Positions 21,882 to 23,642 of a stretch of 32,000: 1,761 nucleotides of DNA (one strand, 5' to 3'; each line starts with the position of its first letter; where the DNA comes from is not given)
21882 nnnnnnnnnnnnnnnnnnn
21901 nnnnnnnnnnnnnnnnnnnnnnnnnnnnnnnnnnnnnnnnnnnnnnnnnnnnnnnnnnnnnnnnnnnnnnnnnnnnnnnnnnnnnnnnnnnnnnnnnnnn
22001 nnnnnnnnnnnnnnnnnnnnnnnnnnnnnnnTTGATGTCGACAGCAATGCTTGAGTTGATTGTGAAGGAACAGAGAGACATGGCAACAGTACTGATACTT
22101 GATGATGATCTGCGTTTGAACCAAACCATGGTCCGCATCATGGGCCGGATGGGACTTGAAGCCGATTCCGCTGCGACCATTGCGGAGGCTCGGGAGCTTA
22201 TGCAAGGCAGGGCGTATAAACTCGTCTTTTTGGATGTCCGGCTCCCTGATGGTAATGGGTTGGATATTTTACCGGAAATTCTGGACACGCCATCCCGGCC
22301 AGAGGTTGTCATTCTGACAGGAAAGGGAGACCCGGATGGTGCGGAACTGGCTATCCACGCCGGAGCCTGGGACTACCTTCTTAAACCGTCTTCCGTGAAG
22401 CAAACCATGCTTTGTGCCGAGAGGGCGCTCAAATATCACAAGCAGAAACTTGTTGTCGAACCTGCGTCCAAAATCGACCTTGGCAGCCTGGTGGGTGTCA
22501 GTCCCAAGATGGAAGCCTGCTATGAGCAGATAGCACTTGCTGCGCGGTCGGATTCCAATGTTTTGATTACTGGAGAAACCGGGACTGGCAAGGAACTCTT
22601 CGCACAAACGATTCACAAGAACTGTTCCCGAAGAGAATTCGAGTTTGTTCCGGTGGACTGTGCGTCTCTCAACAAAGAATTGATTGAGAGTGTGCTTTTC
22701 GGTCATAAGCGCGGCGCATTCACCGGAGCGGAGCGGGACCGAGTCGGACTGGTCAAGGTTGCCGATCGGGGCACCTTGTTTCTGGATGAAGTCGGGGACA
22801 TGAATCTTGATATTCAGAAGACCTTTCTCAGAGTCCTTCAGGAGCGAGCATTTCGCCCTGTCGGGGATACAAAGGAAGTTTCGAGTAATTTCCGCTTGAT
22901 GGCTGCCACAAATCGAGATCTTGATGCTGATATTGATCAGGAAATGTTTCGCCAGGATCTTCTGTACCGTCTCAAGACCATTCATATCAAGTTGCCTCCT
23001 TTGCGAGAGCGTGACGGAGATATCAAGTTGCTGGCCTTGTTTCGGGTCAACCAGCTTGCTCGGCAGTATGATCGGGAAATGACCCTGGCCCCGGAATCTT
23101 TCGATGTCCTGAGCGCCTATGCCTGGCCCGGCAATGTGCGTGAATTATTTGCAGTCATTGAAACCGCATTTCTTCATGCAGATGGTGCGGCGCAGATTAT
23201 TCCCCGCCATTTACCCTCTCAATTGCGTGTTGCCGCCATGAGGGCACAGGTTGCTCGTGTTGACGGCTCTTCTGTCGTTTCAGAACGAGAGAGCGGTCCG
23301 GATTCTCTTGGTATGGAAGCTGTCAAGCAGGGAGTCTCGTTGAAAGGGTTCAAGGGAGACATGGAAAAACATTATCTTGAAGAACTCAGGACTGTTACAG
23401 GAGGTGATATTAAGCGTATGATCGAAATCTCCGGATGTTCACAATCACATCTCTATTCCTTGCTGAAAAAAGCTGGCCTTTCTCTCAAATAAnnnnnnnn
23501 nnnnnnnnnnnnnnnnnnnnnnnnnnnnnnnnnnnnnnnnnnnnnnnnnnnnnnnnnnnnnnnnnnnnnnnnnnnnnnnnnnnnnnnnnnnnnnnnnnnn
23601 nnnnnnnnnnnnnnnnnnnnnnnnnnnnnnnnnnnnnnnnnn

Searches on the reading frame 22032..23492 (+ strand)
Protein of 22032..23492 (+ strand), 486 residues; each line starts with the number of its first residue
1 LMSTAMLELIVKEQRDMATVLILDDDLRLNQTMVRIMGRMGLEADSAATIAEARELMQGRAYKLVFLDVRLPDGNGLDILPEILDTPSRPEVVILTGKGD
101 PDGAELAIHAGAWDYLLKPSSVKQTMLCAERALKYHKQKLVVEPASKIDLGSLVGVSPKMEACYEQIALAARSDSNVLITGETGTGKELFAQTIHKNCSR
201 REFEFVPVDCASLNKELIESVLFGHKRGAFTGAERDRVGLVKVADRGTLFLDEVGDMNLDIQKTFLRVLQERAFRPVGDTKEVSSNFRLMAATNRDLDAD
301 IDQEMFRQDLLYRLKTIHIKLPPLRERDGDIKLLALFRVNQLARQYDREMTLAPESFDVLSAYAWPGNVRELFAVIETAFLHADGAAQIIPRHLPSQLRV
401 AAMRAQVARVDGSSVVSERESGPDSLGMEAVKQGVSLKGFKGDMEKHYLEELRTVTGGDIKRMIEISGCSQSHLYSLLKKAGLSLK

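Call 10: search_protein_families(library=ncbifam, proteins=[window:22032-23492:+], max_evalue=0.001)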
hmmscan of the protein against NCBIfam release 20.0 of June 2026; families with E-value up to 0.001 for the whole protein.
window:22032-23492:+ (486 aa): 84 families (the best 25 are shown)
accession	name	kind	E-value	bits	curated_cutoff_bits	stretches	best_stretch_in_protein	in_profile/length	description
NF008469.0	PRK11361.1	equivalog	4.4e-95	319.1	714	1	18-410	5-402/461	acetoacetate metabolism transcriptional regulator AtoC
TIGR01818.1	ntrC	equivalog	4.4e-93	312.6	558.6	1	20-410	1-393/463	nitrogen regulation protein NR(I)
TIGR02915.1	PEP_resp_reg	equivalog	1e-87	294.9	502.6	1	20-393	1-381/445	PEP-CTERM-box response regulator transcription factor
NF038308.1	RNA_repair_RtcR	equivalog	3.2e-86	290.3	650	1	150-386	179-425/530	RNA repair transcriptional activator RtcR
NF041946.1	LuxO_transreg_Vib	equivalog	5.7e-86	289.1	800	1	40-479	19-458/463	quorum-sensing sigma-54 dependent transcriptional regulator LuxO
TIGR01817.1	nifA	equivalog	1.6e-82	278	528.85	1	142-385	187-431/534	nif-specific transcriptional activator NifA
NF003451.0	PRK05022.1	equivalog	2.4e-82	277.3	476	1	136-482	175-509/512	nitric oxide reductase transcriptional regulator NorR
NF011695.0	PRK15115.1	equivalog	1.1e-79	268.3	763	1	15-380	4-365/445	two-component system response regulator GlrR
NF007689.0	PRK10365.1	equivalog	1.6e-79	267.7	760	1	15-404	3-392/441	sigma-54-dependent response regulator transcription factor ZraR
NF008176.1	PRK10923.1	equivalog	6.5e-79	265.7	620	1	19-412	5-399/469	nitrogen regulation protein NR(I)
NF041552.1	TF_PrdR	equivalog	1.5e-77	261.3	795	1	130-411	248-531/577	sigma-54 dependent transcriptional regulator PrdR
NF051870.1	NAssimRespRegNtrX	equivalog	3.6e-76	256.9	600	1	17-482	1-451/452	nitrogen assimilation response regulator NtrX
NF011958.0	PRK15429.1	equivalog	9.6e-74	249.2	830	1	148-409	376-636/692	formate hydrogenlyase transcriptional activator FlhA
TIGR02329.1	propionate_PrpR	equivalog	4.6e-71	240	499.2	1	146-443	207-505/526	propionate catabolism operon regulatory protein PrpR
NF049963.1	RespRegFlgRCampy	domain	1.7e-68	231.5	750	1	20-385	3-369/429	fla regulon two-component system response regulator FlgR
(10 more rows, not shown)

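Call 15: find_related_loci(query=window:22032-23492:+, collection=genome_contigs, flank=6000)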
Query window:22032-23492:+ (486 aa) in genome_contigs; peptide patterns used: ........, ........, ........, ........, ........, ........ (x = any residue, [..] = any of these).
61 stretches matched a pattern; 2 encode a relative of the query (tblastn E <= 1e-3); 2 distinct loci.
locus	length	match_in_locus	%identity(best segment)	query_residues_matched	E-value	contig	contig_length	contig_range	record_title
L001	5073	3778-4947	48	17-404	3e-116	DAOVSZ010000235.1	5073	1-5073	MAG TPA_asm: Desulfobulbaceae bacterium isolate CSMAG_1640 CSMAG_1640_k141_2172483_length_5073_cov_14.0588, whole genome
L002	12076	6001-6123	41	91-129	8e-6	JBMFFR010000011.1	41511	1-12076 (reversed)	MAG: Candidatus Brocadiia bacterium JP1 bin.217_11, whole genome shotgun sequence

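Call 16: find_homologous_proteins(query=window:22032-23492:+, max_evalue=1e-50)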
Query window:22032-23492:+ (486 aa): 7852 proteins with E <= 1e-50 among 8000 candidates; the best 120 are listed.
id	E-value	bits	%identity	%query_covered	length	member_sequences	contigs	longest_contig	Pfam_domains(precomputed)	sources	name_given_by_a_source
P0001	0.0e+0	1058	100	99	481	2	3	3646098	PF00158.33,PF25601.2,PF14532.13,PF07728.21,PF00072.31,PF01078.28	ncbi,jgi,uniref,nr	ncbi:putative two component, sigma54 specific, transcriptional regulator, Fis family [Pseudodesulfov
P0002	6.9e-240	815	77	97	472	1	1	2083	PF00158.33,PF25601.2,PF14532.13,PF07728.21,PF00072.31,PF01078.28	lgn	-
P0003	1.1e-229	781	75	97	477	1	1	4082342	PF00158.33,PF25601.2,PF14532.13,PF07728.21,PF00072.31,PF01078.28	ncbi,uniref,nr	ncbi:sigma-54 dependent transcriptional regulator [Pseudodesulfovibrio sp. zrk46]|uniref:sigma-54-de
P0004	1.9e-225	767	73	97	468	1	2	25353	PF00158.33,PF25601.2,PF14532.13,PF07728.21,PF00072.31,PF01078.28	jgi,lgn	-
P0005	2.7e-223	760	74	97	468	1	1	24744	PF00158.33,PF25601.2,PF14532.13,PF07728.21,PF00072.31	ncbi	-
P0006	3.6e-221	753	71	97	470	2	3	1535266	PF00158.33,PF25601.2,PF14532.13,PF07728.21,PF00072.31,PF01078.28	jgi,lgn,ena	-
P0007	1.3e-216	738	71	96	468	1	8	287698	PF00158.33,PF25601.2,PF13245.13,PF14532.13,PF07728.21,PF00072.31,PF01078.28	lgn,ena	-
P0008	1.0e-215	735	70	97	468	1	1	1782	PF00158.33,PF25601.2,PF14532.13,PF07728.21,PF00072.31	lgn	-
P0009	3.0e-215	733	70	97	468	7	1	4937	PF00158.33,PF25601.2,PF14532.13,PF07728.21,PF00072.31,PF01078.28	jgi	-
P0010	8.6e-194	663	65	97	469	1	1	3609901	PF00158.33,PF25601.2,PF14532.13,PF07728.21,PF00072.31,PF01078.28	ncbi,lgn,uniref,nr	ncbi:sigma-54-dependent transcriptional regulator [Pseudodesulfovibrio tunisiensis]|uniref:sigma-54-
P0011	2.4e-159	549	55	97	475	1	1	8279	PF00158.33,PF25601.2,PF14532.13,PF07728.21,PF00072.31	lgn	-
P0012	3.4e-159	549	55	97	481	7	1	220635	PF00158.33,PF25601.2,PF14532.13,PF07728.21,PF00072.31,PF01078.28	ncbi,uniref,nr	ncbi:response regulator [Pseudodesulfovibrio sp. F-1]|uniref:Response regulator n=1 Tax=Pseudodesulf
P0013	4.6e-156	538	55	96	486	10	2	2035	PF00158.33,PF25601.2,PF14532.13,PF07728.21,PF00072.31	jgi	jgi:two-component system NtrC family response regulator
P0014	1.1e-155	537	55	97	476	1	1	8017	PF00158.33,PF07724.21,PF25601.2,PF14532.13,PF07728.21,PF00072.31,PF01078.28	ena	-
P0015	3.1e-154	532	53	96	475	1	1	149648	PF00158.33,PF07724.21,PF25601.2,PF14532.13,PF07728.21,PF00072.31,PF01078.28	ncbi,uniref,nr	ncbi:putative two component, sigma54 specific, transcriptional regulator [Desulfovibrio sp. X2]|unir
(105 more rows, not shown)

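Call 17: find_encoding_contigs(protein=P0003, flank=6000, max_places=2)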
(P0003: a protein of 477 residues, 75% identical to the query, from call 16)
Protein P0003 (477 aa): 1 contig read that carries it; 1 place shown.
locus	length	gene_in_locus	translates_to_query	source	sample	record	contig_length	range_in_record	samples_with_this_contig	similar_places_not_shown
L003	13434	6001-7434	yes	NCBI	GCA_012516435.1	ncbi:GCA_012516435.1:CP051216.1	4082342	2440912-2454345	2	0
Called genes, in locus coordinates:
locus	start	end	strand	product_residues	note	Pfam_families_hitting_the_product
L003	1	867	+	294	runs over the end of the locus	-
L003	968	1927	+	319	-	PF04463:2-thiour_desulf, PF08349:DUF1722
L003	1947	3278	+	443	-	PF00875:DNA_photolyase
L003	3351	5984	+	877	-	PF00989:PAS, PF08448:PAS_4, PF13426:PAS_9 (faint), PF00512:HisKA, PF02518:HATPase_c, PF00072:Response_reg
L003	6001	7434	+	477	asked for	PF00072:Response_reg, PF01078:Mg_chelatase (faint), PF00158:Sigma54_activat, PF14532:Sigma54_activ_2, PF07728:AAA_5, PF25601:AAA_lid_14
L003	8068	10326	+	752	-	PF02743:dCache_1, PF00672:HAMP (weak), PF00512:HisKA, PF02518:HATPase_c, PF00072:Response_reg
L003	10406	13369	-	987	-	PF00989:PAS, PF08447:PAS_3, PF13426:PAS_9, PF08447:PAS_3, PF13426:PAS_9, PF08447:PAS_3, PF01590:GAF, PF13185:GAF_2, +7 more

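Call 18: find_encoding_contigs(protein=P0010, flank=6000, max_places=2)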
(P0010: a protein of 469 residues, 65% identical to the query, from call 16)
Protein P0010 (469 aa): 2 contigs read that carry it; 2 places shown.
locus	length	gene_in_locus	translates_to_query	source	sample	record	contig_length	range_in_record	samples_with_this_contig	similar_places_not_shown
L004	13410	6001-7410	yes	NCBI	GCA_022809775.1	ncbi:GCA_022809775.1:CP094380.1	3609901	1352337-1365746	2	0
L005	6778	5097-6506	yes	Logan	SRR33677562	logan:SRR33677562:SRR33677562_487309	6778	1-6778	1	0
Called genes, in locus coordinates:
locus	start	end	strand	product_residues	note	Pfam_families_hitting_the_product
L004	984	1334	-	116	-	-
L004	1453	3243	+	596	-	PF02705:K_trans, PF22776:K_trans_C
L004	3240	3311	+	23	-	-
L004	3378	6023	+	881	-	PF04392:ABC_sub_bind, PF08448:PAS_4, PF00512:HisKA, PF02518:HATPase_c, PF00072:Response_reg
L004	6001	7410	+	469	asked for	PF00072:Response_reg, PF00158:Sigma54_activat, PF01078:Mg_chelatase (faint), PF14532:Sigma54_activ_2, PF07728:AAA_5 (weak), PF25601:AAA_lid_14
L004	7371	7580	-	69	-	-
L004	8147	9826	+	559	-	PF02652:Lactate_perm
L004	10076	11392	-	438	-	PF12802:MarR_2, PF25213:HVO_A0261_N (faint), PF00480:ROK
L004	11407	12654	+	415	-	PF01547:SBP_bac_1, PF13416:SBP_bac_8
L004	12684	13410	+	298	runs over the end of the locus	PF00528:BPD_transp_1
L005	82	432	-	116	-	-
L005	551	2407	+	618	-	PF02705:K_trans, PF22776:K_trans_C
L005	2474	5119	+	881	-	PF04392:ABC_sub_bind, PF08448:PAS_4, PF00512:HisKA, PF02518:HATPase_c, PF00072:Response_reg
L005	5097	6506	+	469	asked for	PF00072:Response_reg, PF00158:Sigma54_activat, PF01078:Mg_chelatase (faint), PF14532:Sigma54_activ_2, PF07728:AAA_5 (weak), PF25601:AAA_lid_14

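Call 19: find_encoding_contigs(protein=P0006, flank=6000, max_places=2)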
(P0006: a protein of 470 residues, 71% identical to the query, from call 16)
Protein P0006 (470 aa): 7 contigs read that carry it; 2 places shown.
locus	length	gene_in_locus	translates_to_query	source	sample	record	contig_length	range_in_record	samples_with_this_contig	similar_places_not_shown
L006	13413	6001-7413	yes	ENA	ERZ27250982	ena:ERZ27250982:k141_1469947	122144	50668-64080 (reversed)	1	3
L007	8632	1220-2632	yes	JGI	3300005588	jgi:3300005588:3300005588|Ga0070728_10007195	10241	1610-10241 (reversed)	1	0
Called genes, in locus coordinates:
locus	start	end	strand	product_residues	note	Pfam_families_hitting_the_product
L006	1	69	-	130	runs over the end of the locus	-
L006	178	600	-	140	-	-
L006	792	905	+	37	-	-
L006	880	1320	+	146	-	-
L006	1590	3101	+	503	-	PF00497:SBP_bac_3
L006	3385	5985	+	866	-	PF04392:ABC_sub_bind, PF08448:PAS_4, PF00512:HisKA, PF02518:HATPase_c, PF00072:Response_reg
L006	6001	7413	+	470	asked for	PF00072:Response_reg, PF01078:Mg_chelatase (faint), PF00158:Sigma54_activat, PF14532:Sigma54_activ_2, PF07728:AAA_5, PF25601:AAA_lid_14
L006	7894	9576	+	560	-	PF02652:Lactate_perm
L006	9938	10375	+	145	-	PF01475:FUR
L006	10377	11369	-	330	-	-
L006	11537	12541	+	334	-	PF04392:ABC_sub_bind (weak)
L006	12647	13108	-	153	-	-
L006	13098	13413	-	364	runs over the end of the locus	PF13187:Fer4_9 (faint), PF12838:Fer4_7, PF13247:Fer4_11, PF13237:Fer4_10 (weak)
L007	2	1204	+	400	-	?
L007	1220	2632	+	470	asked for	PF00072:Response_reg, PF01078:Mg_chelatase (faint), PF00158:Sigma54_activat, PF14532:Sigma54_activ_2, PF07728:AAA_5, PF25601:AAA_lid_14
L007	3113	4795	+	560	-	PF02652:Lactate_perm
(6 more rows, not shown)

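Call 35: find_encoding_contigs(protein=P0004, flank=5000, max_places=2)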
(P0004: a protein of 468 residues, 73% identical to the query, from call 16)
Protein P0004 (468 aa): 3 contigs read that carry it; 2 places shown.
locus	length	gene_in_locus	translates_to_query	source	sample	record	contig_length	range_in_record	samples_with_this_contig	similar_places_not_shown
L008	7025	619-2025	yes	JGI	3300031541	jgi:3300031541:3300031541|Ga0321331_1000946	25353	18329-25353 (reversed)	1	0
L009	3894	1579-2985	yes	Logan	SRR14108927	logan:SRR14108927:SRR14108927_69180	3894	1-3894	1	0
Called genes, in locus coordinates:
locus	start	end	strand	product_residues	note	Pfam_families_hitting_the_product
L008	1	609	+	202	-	?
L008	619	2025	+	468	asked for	PF00072:Response_reg, PF00158:Sigma54_activat, PF01078:Mg_chelatase (faint), PF14532:Sigma54_activ_2, PF07728:AAA_5, PF25601:AAA_lid_14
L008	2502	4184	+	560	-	PF02652:Lactate_perm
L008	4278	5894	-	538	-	PF01590:GAF, PF13185:GAF_2, PF00158:Sigma54_activat, PF13191:AAA_16 (weak), PF14532:Sigma54_activ_2, PF00004:AAA (weak), PF07724:AAA_2, PF25601:AAA_lid_14, +1 more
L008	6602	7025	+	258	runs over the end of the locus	PF02596:DUF169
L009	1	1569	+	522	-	?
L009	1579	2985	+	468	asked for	PF00072:Response_reg, PF00158:Sigma54_activat, PF01078:Mg_chelatase (faint), PF14532:Sigma54_activ_2, PF07728:AAA_5, PF25601:AAA_lid_14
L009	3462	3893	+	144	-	?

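Call 36: find_encoding_contigs(protein=P0005, flank=5000, max_places=2)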
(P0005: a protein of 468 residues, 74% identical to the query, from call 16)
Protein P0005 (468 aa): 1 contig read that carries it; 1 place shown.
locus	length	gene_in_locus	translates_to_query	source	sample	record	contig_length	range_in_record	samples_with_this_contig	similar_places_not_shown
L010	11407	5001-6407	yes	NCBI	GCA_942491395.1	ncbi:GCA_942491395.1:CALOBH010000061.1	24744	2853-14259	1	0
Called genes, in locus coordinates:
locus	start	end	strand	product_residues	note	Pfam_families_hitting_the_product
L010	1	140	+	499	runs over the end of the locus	PF00989:PAS, PF08448:PAS_4 (weak), PF13426:PAS_9, PF00512:HisKA, PF02518:HATPase_c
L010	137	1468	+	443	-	PF00072:Response_reg, PF00158:Sigma54_activat, PF14532:Sigma54_activ_2, PF07728:AAA_5 (weak), PF25601:AAA_lid_14, PF02954:HTH_8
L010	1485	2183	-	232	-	PF24838:8xMP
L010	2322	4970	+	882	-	PF04392:ABC_sub_bind, PF08448:PAS_4, PF13426:PAS_9 (weak), PF00512:HisKA, PF02518:HATPase_c, PF00072:Response_reg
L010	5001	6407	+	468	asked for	PF00072:Response_reg, PF00158:Sigma54_activat, PF14532:Sigma54_activ_2, PF07728:AAA_5 (weak), PF25601:AAA_lid_14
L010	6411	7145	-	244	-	PF00497:SBP_bac_3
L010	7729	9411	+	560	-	PF02652:Lactate_perm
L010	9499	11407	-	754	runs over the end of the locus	PF00672:HAMP (faint), PF08448:PAS_4, PF00989:PAS, PF13188:PAS_8 (weak), PF08448:PAS_4, PF13426:PAS_9, PF00512:HisKA, PF02518:HATPase_c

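Call 37: find_encoding_contigs(protein=P0007, flank=5000, max_places=3)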
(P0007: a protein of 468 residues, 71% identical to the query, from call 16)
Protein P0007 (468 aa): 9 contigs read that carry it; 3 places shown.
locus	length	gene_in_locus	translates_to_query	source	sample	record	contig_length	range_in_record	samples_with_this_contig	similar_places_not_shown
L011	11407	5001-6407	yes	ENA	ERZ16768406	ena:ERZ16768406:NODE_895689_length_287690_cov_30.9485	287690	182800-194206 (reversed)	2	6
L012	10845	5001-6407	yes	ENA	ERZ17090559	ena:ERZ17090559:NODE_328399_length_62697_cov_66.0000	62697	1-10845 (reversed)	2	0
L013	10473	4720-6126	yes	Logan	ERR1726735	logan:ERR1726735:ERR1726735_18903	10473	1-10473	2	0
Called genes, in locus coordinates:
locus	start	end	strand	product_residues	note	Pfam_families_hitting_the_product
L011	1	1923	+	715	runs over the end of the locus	PF03477:ATP-cone, PF13597:NRDD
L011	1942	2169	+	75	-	-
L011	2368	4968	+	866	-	PF04392:ABC_sub_bind (weak), PF08448:PAS_4, PF00512:HisKA, PF02518:HATPase_c, PF00072:Response_reg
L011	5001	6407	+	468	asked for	PF00072:Response_reg, PF13245:AAA_19 (faint), PF00158:Sigma54_activat, PF01078:Mg_chelatase (faint), PF14532:Sigma54_activ_2, PF07728:AAA_5, PF25601:AAA_lid_14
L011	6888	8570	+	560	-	PF02652:Lactate_perm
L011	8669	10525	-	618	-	PF10114:PocR, PF00512:HisKA, PF02518:HATPase_c, PF00072:Response_reg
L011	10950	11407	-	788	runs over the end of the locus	-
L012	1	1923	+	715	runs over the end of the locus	PF03477:ATP-cone, PF13597:NRDD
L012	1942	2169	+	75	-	-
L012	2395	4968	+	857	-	PF04392:ABC_sub_bind (weak), PF08448:PAS_4, PF00512:HisKA, PF02518:HATPase_c, PF00072:Response_reg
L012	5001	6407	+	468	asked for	PF00072:Response_reg, PF13245:AAA_19 (faint), PF00158:Sigma54_activat, PF01078:Mg_chelatase (faint), PF14532:Sigma54_activ_2, PF07728:AAA_5, PF25601:AAA_lid_14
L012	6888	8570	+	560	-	PF02652:Lactate_perm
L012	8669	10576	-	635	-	PF10114:PocR, PF00512:HisKA, PF02518:HATPase_c, PF00072:Response_reg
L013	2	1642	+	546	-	?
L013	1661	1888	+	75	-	-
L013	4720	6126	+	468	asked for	PF00072:Response_reg, PF13245:AAA_19 (faint), PF00158:Sigma54_activat, PF01078:Mg_chelatase (faint), PF14532:Sigma54_activ_2, PF07728:AAA_5, PF25601:AAA_lid_14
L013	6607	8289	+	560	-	PF02652:Lactate_perm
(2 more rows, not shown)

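Call 38: find_encoding_contigs(protein=P0012, flank=5000, max_places=2)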
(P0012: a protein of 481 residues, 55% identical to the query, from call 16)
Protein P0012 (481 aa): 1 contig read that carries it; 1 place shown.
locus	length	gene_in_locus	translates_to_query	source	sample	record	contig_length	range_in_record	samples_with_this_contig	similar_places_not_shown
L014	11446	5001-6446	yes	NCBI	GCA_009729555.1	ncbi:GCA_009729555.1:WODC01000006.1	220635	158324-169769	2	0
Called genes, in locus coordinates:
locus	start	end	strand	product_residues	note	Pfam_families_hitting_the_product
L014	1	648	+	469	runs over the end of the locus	PF00206:Lyase_1, PF10415:FumaraseC_C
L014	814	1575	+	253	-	PF03330:DPBB_1, PF05036:SPOR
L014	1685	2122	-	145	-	PF13441:Gly-zipper_YMGG, PF13488:Gly-zipper_Omp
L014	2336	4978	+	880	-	PF04392:ABC_sub_bind, PF00989:PAS (weak), PF08448:PAS_4, PF00512:HisKA, PF02518:HATPase_c, PF00072:Response_reg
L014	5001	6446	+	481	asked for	PF00072:Response_reg, PF01078:Mg_chelatase (faint), PF00158:Sigma54_activat, PF14532:Sigma54_activ_2, PF07728:AAA_5, PF25601:AAA_lid_14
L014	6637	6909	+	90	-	PF00216:Bac_DNA_binding, PF18291:HU-HIG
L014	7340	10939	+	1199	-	PF01855:POR_N, PF17147:PFOR_II, PF01558:POR, PF10371:EKR, PF12838:Fer4_7, PF13237:Fer4_10, PF13484:Fer4_16, PF22338:Pyruv_OxRed_insertion, +5 more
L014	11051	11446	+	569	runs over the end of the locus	PF02652:Lactate_perm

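Call 47: find_encoding_contigs(protein=P0002, flank=5000, max_places=2)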
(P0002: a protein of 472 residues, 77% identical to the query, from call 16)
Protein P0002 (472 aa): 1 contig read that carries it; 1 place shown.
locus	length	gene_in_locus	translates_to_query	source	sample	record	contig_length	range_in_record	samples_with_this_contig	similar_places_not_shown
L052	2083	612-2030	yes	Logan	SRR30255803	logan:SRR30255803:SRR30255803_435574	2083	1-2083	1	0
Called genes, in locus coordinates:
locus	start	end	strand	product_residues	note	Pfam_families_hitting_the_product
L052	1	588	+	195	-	?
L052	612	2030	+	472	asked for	PF00072:Response_reg, PF00158:Sigma54_activat, PF01078:Mg_chelatase (faint), PF14532:Sigma54_activ_2, PF07728:AAA_5 (weak), PF25601:AAA_lid_14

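Call 48: find_encoding_contigs(protein=P0009, flank=5000, max_places=2)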
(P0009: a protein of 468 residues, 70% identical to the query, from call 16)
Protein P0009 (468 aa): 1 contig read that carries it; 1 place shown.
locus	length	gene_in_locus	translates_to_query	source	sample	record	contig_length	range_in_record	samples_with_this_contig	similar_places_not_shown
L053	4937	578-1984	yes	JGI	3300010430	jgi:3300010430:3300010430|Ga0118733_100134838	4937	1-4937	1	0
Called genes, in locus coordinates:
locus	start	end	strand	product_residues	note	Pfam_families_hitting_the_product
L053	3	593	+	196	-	?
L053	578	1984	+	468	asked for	PF00072:Response_reg, PF00158:Sigma54_activat, PF01078:Mg_chelatase (faint), PF14532:Sigma54_activ_2, PF07728:AAA_5, PF25601:AAA_lid_14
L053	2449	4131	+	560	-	PF02652:Lactate_perm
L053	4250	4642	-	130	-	-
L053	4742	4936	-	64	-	?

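Call 49: find_encoding_contigs(protein=P0008, flank=5000, max_places=2)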
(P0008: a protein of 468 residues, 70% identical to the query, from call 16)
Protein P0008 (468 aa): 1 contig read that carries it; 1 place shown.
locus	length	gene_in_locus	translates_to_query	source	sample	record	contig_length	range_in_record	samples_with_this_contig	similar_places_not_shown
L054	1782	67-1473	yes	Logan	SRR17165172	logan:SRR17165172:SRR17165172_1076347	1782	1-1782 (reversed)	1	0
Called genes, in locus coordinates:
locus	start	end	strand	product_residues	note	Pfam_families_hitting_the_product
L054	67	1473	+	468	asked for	PF00072:Response_reg, PF00158:Sigma54_activat, PF14532:Sigma54_activ_2, PF07728:AAA_5, PF25601:AAA_lid_14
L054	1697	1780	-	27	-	?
